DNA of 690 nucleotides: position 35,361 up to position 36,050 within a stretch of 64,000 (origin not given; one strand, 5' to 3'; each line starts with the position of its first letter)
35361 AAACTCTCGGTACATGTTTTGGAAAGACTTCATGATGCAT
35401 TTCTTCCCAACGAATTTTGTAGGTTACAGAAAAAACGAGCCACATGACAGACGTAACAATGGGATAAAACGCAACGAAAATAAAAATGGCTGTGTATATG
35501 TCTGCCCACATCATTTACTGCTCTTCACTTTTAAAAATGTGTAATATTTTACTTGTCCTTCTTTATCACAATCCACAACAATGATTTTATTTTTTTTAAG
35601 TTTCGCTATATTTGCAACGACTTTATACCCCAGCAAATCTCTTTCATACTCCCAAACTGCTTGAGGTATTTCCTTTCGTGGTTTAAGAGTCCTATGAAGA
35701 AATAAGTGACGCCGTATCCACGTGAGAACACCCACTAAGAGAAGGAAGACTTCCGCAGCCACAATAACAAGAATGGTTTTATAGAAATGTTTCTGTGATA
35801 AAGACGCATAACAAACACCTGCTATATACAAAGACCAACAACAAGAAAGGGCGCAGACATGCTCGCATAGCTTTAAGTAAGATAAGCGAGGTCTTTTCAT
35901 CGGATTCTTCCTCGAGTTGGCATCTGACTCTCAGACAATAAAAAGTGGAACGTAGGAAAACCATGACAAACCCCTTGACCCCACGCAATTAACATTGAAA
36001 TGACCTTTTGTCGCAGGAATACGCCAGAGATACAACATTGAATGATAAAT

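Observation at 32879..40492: PNAG (pga) locus with non-canonical order pgaA-pgaB / pgaD-like-pgaC-glmM paralog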

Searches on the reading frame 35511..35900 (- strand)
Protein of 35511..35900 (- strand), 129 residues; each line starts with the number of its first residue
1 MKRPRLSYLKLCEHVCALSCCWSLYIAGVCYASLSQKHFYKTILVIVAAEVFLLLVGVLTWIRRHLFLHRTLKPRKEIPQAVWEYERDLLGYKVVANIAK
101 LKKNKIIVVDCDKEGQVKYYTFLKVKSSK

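Call 4: search_protein_families(library=pfam, proteins=[window:35511-35900:-], max_evalue=0.1)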
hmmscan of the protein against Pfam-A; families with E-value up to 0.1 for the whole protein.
window:35511-35900:- (129 aa): 0 families

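Call 5: search_protein_families(library=ncbifam, proteins=[window:35511-35900:-], max_evalue=0.1)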
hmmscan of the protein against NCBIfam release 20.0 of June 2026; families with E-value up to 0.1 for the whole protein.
window:35511-35900:- (129 aa): 0 families
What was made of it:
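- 35511..35900 (-): pgaD-like gene: 129-aa inner-membrane protein with two TM helices, a basic juxtamembrane motif (W61-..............) and a small cytoplasmic beta-sheet. It has no HMM hit of its own (calls 4, 5).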

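Call 10: find_encoding_contigs(protein=window:35511-35900:-, flank=10000, max_places=10)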
Protein window:35511-35900:- (129 aa): 1 contig read that carries it; 1 place shown.
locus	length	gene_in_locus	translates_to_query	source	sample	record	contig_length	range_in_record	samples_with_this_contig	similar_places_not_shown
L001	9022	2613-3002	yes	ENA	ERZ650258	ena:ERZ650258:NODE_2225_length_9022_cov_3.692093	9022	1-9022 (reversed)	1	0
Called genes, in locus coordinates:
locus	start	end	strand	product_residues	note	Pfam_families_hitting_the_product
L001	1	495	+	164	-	?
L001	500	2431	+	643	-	PF01522:Polysacc_deac_1, PF14883:GHL13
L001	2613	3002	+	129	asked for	-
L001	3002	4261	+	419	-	PF13506:Glyco_transf_21, PF00535:Glycos_transf_2, PF10111:Glyco_tranf_2_2 (weak), PF13641:Glyco_tranf_2_3, PF01644:Chitin_synth_1 (faint), PF13632:Glyco_trans_2_3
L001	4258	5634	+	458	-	PF02878:PGM_PMM_I, PF02879:PGM_PMM_II, PF02880:PGM_PMM_III, PF00408:PGM_PMM_IV (weak)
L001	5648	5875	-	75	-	-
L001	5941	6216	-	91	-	PF00216:Bac_DNA_binding, PF18291:HU-HIG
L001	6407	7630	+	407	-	-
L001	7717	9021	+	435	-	?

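Call 12: find_homologous_proteins(query=window:35511-35900:-, max_evalue=0.01)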
Query window:35511-35900:- (129 aa): 1 proteins with E <= 0.01 among 16 candidates.
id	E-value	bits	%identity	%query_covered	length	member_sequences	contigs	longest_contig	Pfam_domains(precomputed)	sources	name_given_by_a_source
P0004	5.7e-80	284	100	100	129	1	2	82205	-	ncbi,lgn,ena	-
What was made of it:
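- Tried and rejected: The 129-aa protein found only itself (call 12).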

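Call 20: search_protein_representatives(protein=window:35511-35900:-)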
Query: 129 residues. Proteins with E-value up to 0.001 (for the whole library): 16; up to 1e-10: 8; up to 1e-30: 0. The best 16 are listed.
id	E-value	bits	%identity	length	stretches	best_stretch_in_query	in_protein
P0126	1.5e-27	112.5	43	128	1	1-124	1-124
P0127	2.2e-23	99.0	38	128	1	1-124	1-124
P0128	9.7e-23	96.9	41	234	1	1-123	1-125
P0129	2.9e-20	88.9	33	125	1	1-121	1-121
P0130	3.7e-16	75.6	34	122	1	1-121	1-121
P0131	4.7e-16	75.3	32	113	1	21-121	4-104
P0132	2.5e-14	69.7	36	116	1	20-122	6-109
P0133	1.1e-12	64.4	30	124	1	2-120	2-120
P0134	3.9e-10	56.2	29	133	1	2-118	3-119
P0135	4.5e-08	49.5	28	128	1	9-115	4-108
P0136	7.4e-07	45.6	33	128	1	4-121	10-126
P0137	1.4e-05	41.4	27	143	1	13-122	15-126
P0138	1.5e-04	38.1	32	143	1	6-123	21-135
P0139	1.9e-04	37.8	29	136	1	32-116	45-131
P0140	2.1e-04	37.6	27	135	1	13-112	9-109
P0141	4.8e-04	36.5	33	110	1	37-121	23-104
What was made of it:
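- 35511..35900 (-): A scan of 1.84 billion proteins found 16 homologues (call 20).
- Small protein, homologues: 16 were found by exhaustive HMMER (call 20).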

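Call 24: search_protein_families(library=pfam, alignment_id=A1, max_evalue=10)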
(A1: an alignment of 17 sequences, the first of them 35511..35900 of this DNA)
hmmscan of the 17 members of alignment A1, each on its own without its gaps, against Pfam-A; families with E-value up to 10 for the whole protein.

A. member 1, window:35511-35900:- (129 aa): 0 families

B. families by the number of members that match (of 17 scanned): 28 families (the first 25 are shown)
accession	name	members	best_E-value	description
PF20990.2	DUF2207_C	5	0.11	Predicted membrane protein (DUF2207) C-terminal domain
PF13994.11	PgaD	1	0.003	PgaD-like protein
PF02453.23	Reticulon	1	0.0081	Reticulon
PF20154.4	LNT_N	1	0.0092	Apolipoprotein N-acyltransferase N-terminal domain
PF23973.1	DUF7299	1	0.0099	Family of unknown function (DUF7299)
PF06011.17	TRP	1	0.011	Transient receptor potential (TRP) ion channel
PF20394.4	DUF6688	1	0.013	DUF6688 N-terminal domain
PF11846.14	Wzy_C_2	1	0.017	Virulence factor membrane-bound polymerase, C-terminal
PF20563.3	DUF6773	1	0.017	Family of unknown function (DUF6773)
PF08592.16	Anthrone_oxy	1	0.048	Anthrone oxygenase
PF19865.4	DUF6338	1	0.061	Family of unknown function (DUF6338)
PF01292.26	Ni_hydr_CYTB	1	0.075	Prokaryotic cytochrome b561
PF13055.11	DUF3917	1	0.079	Protein of unknown function (DUF3917)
PF17276.7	DUF5341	1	0.087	Family of unknown function (DUF5341)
PF01769.21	MgtE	1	0.12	Divalent cation transporter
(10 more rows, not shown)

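Call 26: find_homologous_proteins(query=A1, max_evalue=0.01)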
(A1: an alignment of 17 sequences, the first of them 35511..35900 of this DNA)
Query A1 (17 sequences) (129 aa, profile of the alignment): 9 proteins with E <= 0.01 among 7234 candidates.
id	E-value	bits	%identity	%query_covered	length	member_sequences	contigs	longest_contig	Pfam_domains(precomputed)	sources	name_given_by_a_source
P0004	1.4e-43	166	100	100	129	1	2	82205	-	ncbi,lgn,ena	-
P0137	1.2e-33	133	27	94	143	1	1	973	-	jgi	jgi:hypothetical protein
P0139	1.1e-32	130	32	78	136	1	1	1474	-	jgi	jgi:hypothetical protein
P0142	4.1e-29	119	31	57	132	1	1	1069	-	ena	-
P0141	2.1e-28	116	34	47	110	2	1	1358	-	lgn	-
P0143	5.0e-24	102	22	83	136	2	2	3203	-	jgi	jgi:hypothetical protein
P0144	1.1e-21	95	26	67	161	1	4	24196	-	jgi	jgi:hypothetical protein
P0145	4.8e-15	73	34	53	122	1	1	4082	-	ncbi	-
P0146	8.1e-4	37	31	28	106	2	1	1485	-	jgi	jgi:hypothetical protein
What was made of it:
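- Tried and rejected: The profile version added few members (call 26).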

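Call 36: find_encoding_contigs(protein=P0144, flank=10000, max_places=4)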
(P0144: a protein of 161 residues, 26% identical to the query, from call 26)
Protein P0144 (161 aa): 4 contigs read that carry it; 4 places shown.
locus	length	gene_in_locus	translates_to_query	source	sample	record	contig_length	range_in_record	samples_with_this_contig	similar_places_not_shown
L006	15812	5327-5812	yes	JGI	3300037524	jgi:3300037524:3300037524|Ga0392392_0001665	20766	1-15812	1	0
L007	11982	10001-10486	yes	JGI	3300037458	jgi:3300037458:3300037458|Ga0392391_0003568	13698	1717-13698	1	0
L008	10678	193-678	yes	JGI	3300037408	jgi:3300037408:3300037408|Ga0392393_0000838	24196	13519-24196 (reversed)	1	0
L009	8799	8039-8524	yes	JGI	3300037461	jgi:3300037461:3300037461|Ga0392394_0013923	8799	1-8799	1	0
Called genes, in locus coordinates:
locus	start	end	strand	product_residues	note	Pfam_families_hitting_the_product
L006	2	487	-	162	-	?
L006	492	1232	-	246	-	PF00149:Metallophos, PF12850:Metallophos_2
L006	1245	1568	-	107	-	-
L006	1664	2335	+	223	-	PF07947:YhhN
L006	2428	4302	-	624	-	PF00005:ABC_tran, PF01926:MMR_HSR1 (faint), PF02463:SMC_N (faint), PF13476:AAA_23 (faint), PF13304:AAA_21 (weak), PF12848:ABC_tran_Xtn, PF00005:ABC_tran, PF16326:ABC_tran_CTD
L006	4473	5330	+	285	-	-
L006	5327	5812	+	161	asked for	-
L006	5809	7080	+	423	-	PF13506:Glyco_transf_21, PF00535:Glycos_transf_2, PF13641:Glyco_tranf_2_3, PF13632:Glyco_trans_2_3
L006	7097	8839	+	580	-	PF13424:TPR_12 (faint), PF13432:TPR_16 (faint), PF07719:TPR_2 (faint), PF13428:TPR_14 (faint), PF14559:TPR_19 (weak), PF23914:TPR_CcmH_CycH (weak), PF21197:PgaA_barrel (weak)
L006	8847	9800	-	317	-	PF02951:GSH-S_N, PF02955:GSH-S_ATP, PF08443:RimK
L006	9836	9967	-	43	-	-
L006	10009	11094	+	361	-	PF06580:His_kinase, PF02518:HATPase_c (weak)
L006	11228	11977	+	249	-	PF00072:Response_reg, PF04397:LytTR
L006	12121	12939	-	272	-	-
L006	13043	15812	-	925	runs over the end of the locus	PF24681:Kelch_KLHDC2_KLHL20_DRC7, PF13415:Beta-prop_FBX42, PF24681:Kelch_KLHDC2_KLHL20_DRC7, PF13854:Kelch_HCF, PF24681:Kelch_KLHDC2_KLHL20_DRC7, PF13415:Beta-prop_FBX42, PF17963:Big_9, PF18911:PKD_4, +8 more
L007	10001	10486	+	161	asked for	-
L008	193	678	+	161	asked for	-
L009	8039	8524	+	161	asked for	-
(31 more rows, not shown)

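Call 37: find_encoding_contigs(protein=P0145, flank=10000, max_places=3)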
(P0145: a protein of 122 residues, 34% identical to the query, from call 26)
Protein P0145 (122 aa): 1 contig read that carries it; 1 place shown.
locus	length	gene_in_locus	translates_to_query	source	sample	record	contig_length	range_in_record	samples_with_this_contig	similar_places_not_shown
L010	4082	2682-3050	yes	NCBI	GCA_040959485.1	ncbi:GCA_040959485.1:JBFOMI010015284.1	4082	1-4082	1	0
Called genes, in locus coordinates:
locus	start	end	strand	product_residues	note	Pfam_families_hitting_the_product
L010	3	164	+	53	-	?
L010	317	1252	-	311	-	-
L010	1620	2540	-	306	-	PF12810:ALK_LTK_GRD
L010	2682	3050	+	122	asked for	-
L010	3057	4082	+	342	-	?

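Call 38: find_encoding_contigs(protein=P0143, flank=10000, max_places=3)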
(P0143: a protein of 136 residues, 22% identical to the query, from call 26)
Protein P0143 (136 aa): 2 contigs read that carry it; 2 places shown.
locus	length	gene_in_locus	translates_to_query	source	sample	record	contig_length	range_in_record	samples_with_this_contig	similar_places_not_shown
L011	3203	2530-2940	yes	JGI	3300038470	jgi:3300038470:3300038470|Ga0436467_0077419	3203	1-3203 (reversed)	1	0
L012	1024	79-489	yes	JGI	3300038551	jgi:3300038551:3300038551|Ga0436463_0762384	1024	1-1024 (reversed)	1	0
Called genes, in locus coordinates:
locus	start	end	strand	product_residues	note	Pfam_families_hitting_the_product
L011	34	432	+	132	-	-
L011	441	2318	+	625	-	-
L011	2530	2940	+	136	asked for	-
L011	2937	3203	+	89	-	?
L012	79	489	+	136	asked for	-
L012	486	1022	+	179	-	?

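Call 40: search_protein_families(library=pfam, proteins=[P0135, P0136, P0137, P0138, P0139, P0141, P0142, P0143, P0144, P0145], max_evalue=10)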
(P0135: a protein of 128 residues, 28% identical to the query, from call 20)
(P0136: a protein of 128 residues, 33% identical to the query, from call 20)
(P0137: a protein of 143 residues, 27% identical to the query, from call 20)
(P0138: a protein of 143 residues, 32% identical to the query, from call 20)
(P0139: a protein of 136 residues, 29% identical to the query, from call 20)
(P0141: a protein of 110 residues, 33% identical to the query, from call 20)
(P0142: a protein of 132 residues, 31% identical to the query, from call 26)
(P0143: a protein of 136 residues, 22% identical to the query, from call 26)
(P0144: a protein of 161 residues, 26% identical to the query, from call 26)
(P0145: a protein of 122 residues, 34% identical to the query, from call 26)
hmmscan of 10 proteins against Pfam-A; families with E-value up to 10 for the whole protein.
P0135 (128 aa): 2 families
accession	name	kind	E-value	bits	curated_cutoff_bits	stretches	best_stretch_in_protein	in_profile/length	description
PF11127.14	YgaP-like_TM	-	1.9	9.2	25.3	1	2-51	10-48/66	Inner membrane protein YgaP-like, transmembrane domain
PF07332.16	Phage_holin_3_6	-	2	9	28.4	1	5-57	39-90/116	Putative Actinobacterial Holin-X, holin superfamily III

P0136 (128 aa): 2 families
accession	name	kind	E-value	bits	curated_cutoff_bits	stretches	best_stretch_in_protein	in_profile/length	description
PF13994.11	PgaD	-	0.003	18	27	1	12-87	9-111/148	PgaD-like protein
PF06298.16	PsbY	-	0.31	11.4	24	0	63-73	13-23/35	Photosystem II protein Y (PsbY)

P0137 (143 aa): 4 families
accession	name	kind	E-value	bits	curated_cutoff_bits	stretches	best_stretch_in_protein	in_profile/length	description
PF20563.3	DUF6773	-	0.017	15.4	27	1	5-80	80-154/163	Family of unknown function (DUF6773)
PF11460.13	DUF3007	-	0.68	10.7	25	1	17-48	42-71/96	Protein of unknown function (DUF3007)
PF20990.2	DUF2207_C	-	0.81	9.8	33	1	9-79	128-198/247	Predicted membrane protein (DUF2207) C-terminal domain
PF12292.13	DUF3624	-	2.4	9.1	27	1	17-65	26-72/76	Protein of unknown function (DUF3624)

P0138 (143 aa): 0 families

P0139 (136 aa): 4 families
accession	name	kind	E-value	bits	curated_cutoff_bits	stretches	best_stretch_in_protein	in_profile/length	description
PF20154.4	LNT_N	-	0.0092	16.6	27.1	1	25-86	37-96/159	Apolipoprotein N-acyltransferase N-terminal domain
PF06011.17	TRP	-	0.011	15.1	28.5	1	21-87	192-257/426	Transient receptor potential (TRP) ion channel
PF18430.7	DBD_HTH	-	0.15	12.3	25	1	117-130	16-29/35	Putative DNA-binding domain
PF20990.2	DUF2207_C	-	0.26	11.4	33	1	23-80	137-188/247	Predicted membrane protein (DUF2207) C-terminal domain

P0141 (110 aa): 2 families
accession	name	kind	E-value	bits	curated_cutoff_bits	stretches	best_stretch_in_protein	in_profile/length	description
PF08592.16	Anthrone_oxy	-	0.048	14.3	27.3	1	3-79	15-98/106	Anthrone oxygenase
PF09955.14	DUF2189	-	1.6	9.3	26.2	1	31-55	47-71/126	Predicted integral membrane protein (DUF2189)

P0142 (132 aa): 4 families
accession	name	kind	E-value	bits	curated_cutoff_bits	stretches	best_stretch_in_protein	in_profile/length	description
PF20154.4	LNT_N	-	0.0013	19.4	27.1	1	14-73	34-96/159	Apolipoprotein N-acyltransferase N-terminal domain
PF13994.11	PgaD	-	0.0064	16.9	27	1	17-121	14-144/148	PgaD-like protein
PF11846.14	Wzy_C_2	-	0.034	14.5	28.5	1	44-124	52-132/191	Virulence factor membrane-bound polymerase, C-terminal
PF20990.2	DUF2207_C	-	0.13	12.4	33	1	17-75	139-188/247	Predicted membrane protein (DUF2207) C-terminal domain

P0143 (136 aa): 3 families
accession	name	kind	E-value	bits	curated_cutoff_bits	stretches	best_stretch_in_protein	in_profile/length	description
PF07332.16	Phage_holin_3_6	-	0.064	13.8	28.4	1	23-97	43-114/116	Putative Actinobacterial Holin-X, holin superfamily III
PF13994.11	PgaD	-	0.11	12.9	27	1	47-117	68-137/148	PgaD-like protein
PF06305.16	LapA_dom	-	3.7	8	28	1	49-81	16-48/64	Lipopolysaccharide assembly protein A domain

P0144 (161 aa): 1 family
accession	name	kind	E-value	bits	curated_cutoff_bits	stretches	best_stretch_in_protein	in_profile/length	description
PF00487.30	FA_desaturase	-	0.0025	18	29.7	1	9-89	123-187/253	Fatty acid desaturase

P0145 (122 aa): 2 families
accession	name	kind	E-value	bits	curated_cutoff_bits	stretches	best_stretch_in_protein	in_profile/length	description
PF19981.4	DUF6417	-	0.18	12.3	28.4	1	4-39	13-47/69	Family of unknown function (DUF6417)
PF15864.10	PglL_A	-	6.1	7.2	25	1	21-33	13-25/26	Protein glycosylation ligase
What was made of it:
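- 35511..35900 (-): Family members give sub-threshold PF13994 hits at E=0.003, 0.0064 and 0.11 (call 40).
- On PgaD (PF13994): Homologues P0136, P0142 and P0143 hit at E=0.003, 0.0064 and 0.11, below the gathering score (call 40).
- The Pfam PgaD hits of family members are all below the gathering score (call 40). Three independent members hit PF13994 co-linearly (call 40).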

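Call 46: predict_structure(alignment_id=A1)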
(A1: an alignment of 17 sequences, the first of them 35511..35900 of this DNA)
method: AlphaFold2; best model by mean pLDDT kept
length: 129 residues; sequences in the alignment: 17
mean_pLDDT: 86.8   pTM: 0.49
mean pLDDT of the five models: 86.8, 86.2, 85.8, 84.6, 82.7
residues with pLDDT >= 90: 77; 70-90: 36; 50-70: 14; < 50: 2
segments of 3 or more residues with pLDDT < 50: none
pLDDT, mean of each block of 10 residues (from residue 1): 81 95 92 91 92 96 91 70 75 88 87 94 74
secondary structure, 60 per line:
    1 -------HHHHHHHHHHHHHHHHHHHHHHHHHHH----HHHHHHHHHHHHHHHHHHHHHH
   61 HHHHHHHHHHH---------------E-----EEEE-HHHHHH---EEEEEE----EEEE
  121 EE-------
elements in order: H8-34 H39-71 E93-96 H98-103 E107-112 E117-122
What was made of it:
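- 35511..35900 (-): The AF2 model has pLDDT 86.8 and shows H8-34, H39-71 and three strands (call 46).
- Small protein, structure: the AF2 model (pLDDT 86.8) shows the PgaD-like layout (call 46).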

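Call 49: fold_search(model_id=the predicted structure, library=pdb)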
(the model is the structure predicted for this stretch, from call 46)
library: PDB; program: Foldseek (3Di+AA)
matches with E <= 10: 96; with E <= 0.001: 0
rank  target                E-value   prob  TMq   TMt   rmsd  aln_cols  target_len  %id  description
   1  8zo8_5B               2.1e+00  0.05  0.15  0.18  11.0        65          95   14  Respirasome open state 3 in presence of metformin (SC-MetO3) (released 2025-11-19)
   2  2ptl_MODEL_1_A        2.6e+00  0.06  0.17  0.26  16.6        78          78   18  THREE-DIMENSIONAL SOLUTION STRUCTURE OF AN IMMUNOGLOBULIN LIGHT CHAIN-BINDING DOMAIN OF PROTEIN L. COMPARISON  (released 1994-10-15)
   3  8exs_A                2.7e+00  0.04  0.18  0.06  15.2        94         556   14  Cryo-EM structure of S. aureus BlaR1 F284A mutant (released 2023-01-11)
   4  5t5h_p                2.7e+00  0.04  0.12  0.23   9.9        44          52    9  Structure and assembly model for the Trypanosoma cruzi 60S ribosomal subunit (released 2016-10-12)
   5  1xcq_M                2.9e+00  0.09  0.16  0.28   3.4        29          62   24  Complex HCV core-Fab 19D9D6-Protein L mutant (D55A,L57H,Y64W) in space group P21 (released 2005-05-31)
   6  9efk_AE               2.9e+00  0.06  0.16  0.13  10.9        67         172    9  Cryo-EM structure of the portal-tail complex of LME-1 phage (released 2025-04-16)
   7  4hkz_E                3.1e+00  0.12  0.15  0.28   2.8        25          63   20  Trastuzumab Fab complexed with Protein L and Protein A fragments (released 2013-10-09)
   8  3g73_B                3.1e+00  0.06  0.16  0.21  11.8        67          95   15  Structure of the FOXM1 DNA binding (released 2009-03-03)
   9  1hz6_B                3.4e+00  0.10  0.16  0.29   3.3        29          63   24  CRYSTAL STRUCTURES OF THE B1 DOMAIN OF PROTEIN L FROM PEPTOSTREPTOCOCCUS MAGNUS WITH A TYROSINE TO TRYPTOPHAN SUBSTITU (released 2001-04-04)
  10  8ugh_4F               3.4e+00  0.04  0.13  0.17  11.0        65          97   15  In-situ structure of typeA supercomplex with lipids in respiratory chain (composite) (released 2024-06-19)
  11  4hjg_E                3.6e+00  0.11  0.15  0.28   2.8        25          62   20  Meditope-enabled trastuzumab (released 2013-10-09)
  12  1hez_E                3.6e+00  0.09  0.16  0.29   3.1        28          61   25  Structure of P. magnus protein L bound to a human IgM Fab. (released 2001-08-10)
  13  1ymh_E                3.6e+00  0.08  0.15  0.26   3.2        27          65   26  anti-HCV Fab 19D9D6 complexed with protein L (PpL) mutant A66W (released 2005-05-31)
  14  8i8b_I                3.6e+00  0.04  0.18  0.15  21.2       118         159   13  Outer shell and inner layer structures of Autographa californica multiple nucleopolyhedrovirus (AcMNPV) (released 2023-12-13)
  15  1mhh_E                3.8e+00  0.09  0.15  0.26   3.3        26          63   23  Structure of P. magnus protein L mutant bound to a mouse Fab (released 2003-01-14)
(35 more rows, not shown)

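Call 66: find_encoding_contigs(protein=P0126, flank=10000, max_places=3)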
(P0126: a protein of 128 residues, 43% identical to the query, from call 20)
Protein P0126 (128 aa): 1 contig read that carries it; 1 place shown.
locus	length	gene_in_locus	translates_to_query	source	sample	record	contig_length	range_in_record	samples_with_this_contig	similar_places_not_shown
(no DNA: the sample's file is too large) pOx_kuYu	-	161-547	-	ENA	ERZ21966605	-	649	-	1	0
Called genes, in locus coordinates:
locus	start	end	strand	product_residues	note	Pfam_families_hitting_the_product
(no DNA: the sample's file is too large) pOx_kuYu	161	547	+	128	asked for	-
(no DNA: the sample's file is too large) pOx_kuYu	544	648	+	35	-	?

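Call 67: find_encoding_contigs(protein=P0127, flank=10000, max_places=3)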
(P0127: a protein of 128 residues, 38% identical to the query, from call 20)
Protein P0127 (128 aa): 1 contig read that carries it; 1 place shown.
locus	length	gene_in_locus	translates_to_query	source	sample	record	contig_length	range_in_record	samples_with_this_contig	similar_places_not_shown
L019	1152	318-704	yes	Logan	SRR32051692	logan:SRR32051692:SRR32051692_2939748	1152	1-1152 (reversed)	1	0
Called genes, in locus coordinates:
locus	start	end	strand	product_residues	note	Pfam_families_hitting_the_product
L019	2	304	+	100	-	?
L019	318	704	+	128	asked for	-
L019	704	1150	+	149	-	?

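Call 70: find_related_loci(query=A3, collection=metagenome_contigs, flank=10000)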
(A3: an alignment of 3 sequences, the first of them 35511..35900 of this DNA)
Query A3 (129 aa) in metagenome_contigs; peptide patterns used: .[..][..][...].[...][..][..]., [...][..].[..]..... (x = any residue, [..] = any of these).
110 stretches matched a pattern, but none encodes a relative of the query by tblastn (E <= 1e-3).

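Call 71: list_cluster_members(proteins=[P0129, P0130, P0131, P0132, P0133, P0134, P0135, P0136, P0138, P0140])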
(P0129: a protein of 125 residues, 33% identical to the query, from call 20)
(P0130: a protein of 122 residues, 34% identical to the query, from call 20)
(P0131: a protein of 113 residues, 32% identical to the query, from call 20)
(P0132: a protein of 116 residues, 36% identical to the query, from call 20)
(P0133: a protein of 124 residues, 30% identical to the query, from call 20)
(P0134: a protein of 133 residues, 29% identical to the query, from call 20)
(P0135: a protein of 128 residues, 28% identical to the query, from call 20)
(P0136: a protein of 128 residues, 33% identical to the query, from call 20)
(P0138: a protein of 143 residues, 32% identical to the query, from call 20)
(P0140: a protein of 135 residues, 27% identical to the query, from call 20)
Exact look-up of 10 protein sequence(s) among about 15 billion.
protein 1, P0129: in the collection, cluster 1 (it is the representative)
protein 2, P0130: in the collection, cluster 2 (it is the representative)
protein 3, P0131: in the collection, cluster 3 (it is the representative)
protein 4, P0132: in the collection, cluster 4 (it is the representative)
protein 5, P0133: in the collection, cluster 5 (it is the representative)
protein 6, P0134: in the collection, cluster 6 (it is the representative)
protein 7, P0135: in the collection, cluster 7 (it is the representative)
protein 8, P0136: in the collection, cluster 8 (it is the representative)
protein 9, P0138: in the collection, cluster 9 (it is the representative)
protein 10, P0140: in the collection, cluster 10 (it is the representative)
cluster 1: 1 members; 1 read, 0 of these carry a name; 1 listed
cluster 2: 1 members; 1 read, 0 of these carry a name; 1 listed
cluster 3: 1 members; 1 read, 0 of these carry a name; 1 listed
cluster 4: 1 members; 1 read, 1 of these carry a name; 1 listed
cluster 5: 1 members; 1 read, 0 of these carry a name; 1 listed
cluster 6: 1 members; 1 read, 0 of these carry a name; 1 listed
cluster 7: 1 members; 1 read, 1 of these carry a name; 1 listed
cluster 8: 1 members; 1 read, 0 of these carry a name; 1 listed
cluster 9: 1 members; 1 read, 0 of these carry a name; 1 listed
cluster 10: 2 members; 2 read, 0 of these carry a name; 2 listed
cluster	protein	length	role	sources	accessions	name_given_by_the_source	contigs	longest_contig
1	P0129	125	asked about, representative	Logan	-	-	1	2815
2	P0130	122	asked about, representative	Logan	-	-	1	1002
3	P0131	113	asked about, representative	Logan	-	-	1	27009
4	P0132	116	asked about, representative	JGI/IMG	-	hypothetical protein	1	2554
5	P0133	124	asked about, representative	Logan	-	-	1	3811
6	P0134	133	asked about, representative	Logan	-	-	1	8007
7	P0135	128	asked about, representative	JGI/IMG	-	hypothetical protein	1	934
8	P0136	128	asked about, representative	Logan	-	-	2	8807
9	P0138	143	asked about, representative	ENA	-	-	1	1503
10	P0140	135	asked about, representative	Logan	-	-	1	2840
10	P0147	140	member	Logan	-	-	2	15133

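Call 72: find_encoding_contigs(protein=P0131, flank=10000, max_places=2)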
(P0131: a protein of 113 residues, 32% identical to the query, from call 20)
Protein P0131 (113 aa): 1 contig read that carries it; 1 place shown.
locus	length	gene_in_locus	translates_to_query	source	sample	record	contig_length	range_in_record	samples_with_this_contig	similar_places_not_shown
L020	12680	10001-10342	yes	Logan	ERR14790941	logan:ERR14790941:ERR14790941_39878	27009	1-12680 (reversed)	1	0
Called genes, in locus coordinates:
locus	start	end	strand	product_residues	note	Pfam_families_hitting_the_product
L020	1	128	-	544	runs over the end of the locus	-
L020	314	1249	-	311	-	-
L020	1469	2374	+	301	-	-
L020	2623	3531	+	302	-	PF00892:EamA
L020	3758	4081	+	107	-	-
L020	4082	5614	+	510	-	PF01039:Carboxyl_trans, PF03255:ACCA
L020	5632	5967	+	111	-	PF13239:2TM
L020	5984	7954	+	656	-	PF00289:Biotin_carb_N, PF02786:CPSase_L_D2, PF07478:Dala_Dala_lig_C, PF02785:Biotin_carb_C, PF00364:Biotin_lipoyl, PF25917:BSH_RND (weak), PF25919:BSH_CusB (faint)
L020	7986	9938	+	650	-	PF03065:Glyco_hydro_57 (weak), PF01522:Polysacc_deac_1, PF14883:GHL13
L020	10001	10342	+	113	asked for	-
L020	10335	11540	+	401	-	PF13506:Glyco_transf_21, PF03142:Chitin_synth_2 (faint), PF00535:Glycos_transf_2, PF10111:Glyco_tranf_2_2 (weak), PF13641:Glyco_tranf_2_3, PF01644:Chitin_synth_1 (faint), PF13632:Glyco_trans_2_3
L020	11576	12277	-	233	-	PF13302:Acetyltransf_3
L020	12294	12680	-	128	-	?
